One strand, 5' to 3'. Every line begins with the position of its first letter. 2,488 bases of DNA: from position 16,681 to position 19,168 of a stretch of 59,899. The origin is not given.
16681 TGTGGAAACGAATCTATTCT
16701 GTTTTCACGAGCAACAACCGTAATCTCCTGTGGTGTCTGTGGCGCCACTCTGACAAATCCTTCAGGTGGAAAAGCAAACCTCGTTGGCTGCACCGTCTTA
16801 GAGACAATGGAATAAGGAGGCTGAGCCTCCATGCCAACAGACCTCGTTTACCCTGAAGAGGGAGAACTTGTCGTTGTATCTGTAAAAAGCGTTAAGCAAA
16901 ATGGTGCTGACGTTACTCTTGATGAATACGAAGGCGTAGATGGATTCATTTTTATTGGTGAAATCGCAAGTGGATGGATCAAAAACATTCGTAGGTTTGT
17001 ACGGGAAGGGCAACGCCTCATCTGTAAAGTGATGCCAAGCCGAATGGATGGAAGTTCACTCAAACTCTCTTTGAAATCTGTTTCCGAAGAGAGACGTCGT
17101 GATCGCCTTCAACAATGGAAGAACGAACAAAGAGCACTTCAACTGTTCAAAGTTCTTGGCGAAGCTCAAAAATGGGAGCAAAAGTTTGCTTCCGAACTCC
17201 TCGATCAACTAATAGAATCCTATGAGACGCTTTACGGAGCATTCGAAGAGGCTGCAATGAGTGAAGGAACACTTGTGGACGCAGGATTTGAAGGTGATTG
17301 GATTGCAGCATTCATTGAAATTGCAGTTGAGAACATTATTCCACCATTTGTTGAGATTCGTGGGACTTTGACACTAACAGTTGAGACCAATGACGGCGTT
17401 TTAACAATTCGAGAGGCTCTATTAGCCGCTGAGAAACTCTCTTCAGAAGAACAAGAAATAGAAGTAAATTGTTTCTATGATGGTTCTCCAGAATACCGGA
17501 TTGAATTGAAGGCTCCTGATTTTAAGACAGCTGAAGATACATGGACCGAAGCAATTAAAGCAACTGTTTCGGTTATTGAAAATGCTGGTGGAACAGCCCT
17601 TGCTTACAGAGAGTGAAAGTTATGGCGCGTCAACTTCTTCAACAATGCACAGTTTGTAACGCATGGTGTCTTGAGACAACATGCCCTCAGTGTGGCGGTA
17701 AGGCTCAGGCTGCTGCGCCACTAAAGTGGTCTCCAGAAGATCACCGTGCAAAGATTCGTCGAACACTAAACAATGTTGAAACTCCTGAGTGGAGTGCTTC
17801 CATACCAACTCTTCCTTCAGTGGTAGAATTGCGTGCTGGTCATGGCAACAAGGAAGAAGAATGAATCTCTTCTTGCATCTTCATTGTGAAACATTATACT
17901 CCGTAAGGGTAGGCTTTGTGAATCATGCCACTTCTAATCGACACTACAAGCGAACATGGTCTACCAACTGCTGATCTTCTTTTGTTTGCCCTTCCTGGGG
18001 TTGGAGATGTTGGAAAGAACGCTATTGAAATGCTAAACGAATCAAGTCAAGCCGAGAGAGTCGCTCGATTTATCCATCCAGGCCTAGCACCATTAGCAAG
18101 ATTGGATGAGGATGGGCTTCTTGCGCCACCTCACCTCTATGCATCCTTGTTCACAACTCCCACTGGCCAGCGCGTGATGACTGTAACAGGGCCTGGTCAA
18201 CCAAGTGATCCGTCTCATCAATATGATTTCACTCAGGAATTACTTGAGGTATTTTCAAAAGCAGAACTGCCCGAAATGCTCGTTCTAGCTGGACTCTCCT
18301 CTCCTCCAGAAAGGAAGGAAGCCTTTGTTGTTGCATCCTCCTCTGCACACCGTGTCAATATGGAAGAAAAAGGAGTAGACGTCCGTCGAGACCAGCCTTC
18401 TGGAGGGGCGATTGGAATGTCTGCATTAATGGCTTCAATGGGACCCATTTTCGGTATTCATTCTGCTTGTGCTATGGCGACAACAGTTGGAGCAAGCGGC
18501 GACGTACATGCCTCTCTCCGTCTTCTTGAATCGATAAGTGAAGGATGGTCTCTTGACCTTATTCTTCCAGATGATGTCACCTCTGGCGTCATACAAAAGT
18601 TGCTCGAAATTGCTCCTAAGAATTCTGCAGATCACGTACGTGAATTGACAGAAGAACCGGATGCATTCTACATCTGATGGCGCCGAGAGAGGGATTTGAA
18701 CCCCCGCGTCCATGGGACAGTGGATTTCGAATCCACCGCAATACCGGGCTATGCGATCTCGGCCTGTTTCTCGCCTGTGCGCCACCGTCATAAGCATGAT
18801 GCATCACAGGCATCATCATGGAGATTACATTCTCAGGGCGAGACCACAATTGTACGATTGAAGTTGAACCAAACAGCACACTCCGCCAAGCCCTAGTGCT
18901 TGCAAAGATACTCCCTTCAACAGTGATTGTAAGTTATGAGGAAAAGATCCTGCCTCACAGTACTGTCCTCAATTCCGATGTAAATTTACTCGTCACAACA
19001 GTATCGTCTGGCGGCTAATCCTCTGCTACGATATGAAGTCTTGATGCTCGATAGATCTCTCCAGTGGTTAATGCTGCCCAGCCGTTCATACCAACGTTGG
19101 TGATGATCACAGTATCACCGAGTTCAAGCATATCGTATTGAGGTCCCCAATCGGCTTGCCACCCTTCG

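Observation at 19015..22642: Tandem paralogous Fe-S PD-(D/E)XK nucleases, each fused to two OB-fold-like modules: candidate two-subunit nuclease of unrecognised architecture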

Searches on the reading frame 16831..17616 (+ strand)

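Call 17: search_protein_families(library=pfam, proteins=[window:16831-17616:+], max_evalue=0.001)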
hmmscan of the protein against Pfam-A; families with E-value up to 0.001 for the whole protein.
window:16831-17616:+ (261 aa): 2 families
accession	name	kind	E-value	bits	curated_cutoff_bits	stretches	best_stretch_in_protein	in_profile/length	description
PF07541.17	EIF_2_alpha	-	5.7e-22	78.3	22.8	1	122-230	4-113/114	Eukaryotic translation initiation factor 2 alpha subunit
PF00575.29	S1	-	3.6e-05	24.5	22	1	7-82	1-74/74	S1 RNA binding domain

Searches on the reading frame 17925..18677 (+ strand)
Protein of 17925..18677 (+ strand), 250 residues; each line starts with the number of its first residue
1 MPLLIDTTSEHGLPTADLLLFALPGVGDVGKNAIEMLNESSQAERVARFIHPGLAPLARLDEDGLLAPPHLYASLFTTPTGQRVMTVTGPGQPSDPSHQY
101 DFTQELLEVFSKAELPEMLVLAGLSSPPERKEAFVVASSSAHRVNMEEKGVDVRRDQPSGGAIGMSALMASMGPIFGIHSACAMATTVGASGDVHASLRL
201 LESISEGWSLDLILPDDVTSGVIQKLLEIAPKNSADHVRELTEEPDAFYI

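Call 17: search_protein_families(library=pfam, proteins=[window:17925-18677:+], max_evalue=0.001)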
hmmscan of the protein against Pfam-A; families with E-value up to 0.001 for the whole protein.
window:17925-18677:+ (250 aa): 1 family
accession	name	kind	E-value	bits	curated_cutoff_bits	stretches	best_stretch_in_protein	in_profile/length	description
PF09754.15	PAC2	-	5.8e-23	82.3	25.8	1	22-211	4-194/215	PAC2 family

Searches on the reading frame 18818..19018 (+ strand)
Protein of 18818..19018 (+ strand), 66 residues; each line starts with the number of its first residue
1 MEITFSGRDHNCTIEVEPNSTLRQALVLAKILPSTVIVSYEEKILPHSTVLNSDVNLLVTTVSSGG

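Call 17: search_protein_families(library=pfam, proteins=[window:18818-19018:+], max_evalue=0.001)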
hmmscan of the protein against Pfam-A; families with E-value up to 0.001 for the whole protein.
window:18818-19018:+ (66 aa): 0 families

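Call 74: search_protein_families(library=ncbifam, proteins=[window:18818-19018:+], max_evalue=0.01)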
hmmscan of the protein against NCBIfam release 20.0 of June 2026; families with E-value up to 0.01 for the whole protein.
window:18818-19018:+ (66 aa): 0 families
